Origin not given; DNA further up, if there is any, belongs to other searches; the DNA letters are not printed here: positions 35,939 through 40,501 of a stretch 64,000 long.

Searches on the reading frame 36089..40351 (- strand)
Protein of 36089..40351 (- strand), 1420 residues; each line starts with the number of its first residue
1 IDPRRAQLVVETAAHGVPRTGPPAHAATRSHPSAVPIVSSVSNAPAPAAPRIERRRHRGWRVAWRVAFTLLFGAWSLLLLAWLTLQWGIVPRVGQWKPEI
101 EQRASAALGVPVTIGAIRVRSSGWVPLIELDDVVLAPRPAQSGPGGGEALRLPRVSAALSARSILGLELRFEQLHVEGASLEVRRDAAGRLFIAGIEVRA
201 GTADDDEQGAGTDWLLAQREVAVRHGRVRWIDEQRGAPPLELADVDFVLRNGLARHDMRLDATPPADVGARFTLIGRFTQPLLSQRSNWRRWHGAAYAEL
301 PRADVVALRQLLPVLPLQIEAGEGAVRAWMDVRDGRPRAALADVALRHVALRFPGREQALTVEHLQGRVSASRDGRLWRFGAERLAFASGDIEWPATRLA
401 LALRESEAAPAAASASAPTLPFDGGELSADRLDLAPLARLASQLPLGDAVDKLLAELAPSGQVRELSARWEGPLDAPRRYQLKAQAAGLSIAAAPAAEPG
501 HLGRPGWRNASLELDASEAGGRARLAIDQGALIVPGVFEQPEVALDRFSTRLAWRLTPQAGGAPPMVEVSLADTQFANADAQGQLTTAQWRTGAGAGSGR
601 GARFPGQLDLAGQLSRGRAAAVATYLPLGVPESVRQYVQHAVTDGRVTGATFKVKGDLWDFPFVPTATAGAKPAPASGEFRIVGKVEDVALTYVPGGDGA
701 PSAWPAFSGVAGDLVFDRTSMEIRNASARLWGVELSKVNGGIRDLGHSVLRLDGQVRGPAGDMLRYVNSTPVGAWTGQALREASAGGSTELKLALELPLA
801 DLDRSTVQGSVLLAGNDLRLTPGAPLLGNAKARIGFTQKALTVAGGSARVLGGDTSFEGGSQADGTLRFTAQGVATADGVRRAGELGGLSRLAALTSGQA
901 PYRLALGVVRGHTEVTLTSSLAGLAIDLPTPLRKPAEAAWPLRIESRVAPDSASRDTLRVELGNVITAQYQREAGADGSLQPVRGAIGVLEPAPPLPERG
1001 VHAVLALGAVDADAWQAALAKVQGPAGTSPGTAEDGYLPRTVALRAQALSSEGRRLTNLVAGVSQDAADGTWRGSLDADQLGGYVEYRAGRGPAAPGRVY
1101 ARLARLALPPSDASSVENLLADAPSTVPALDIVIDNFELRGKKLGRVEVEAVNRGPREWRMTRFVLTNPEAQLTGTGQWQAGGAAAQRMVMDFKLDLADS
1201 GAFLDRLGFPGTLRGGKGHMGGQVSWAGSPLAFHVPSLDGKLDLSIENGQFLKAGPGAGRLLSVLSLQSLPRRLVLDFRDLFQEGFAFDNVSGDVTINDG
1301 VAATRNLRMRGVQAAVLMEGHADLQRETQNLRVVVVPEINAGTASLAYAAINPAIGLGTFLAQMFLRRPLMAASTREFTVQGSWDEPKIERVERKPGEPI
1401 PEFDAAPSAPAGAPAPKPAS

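Call 19: search_protein_families(library=pfam, proteins=[window:36089-40351:-], max_evalue=0.001)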
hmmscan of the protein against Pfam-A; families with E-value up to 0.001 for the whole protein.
window:36089-40351:- (1420 aa): 3 families
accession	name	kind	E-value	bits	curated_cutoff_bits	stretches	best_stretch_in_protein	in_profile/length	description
PF13116.12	YhdP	-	1.3e-237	792.3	46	1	69-1389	11-1224/1224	YhdP protein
PF05359.17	DUF748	-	6.7e-11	41.4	50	1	75-366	21-292/1037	Domain of Unknown Function (DUF748)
PF05170.20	AsmA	-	3.5e-06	26.6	29.8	1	77-237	15-178/607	AsmA family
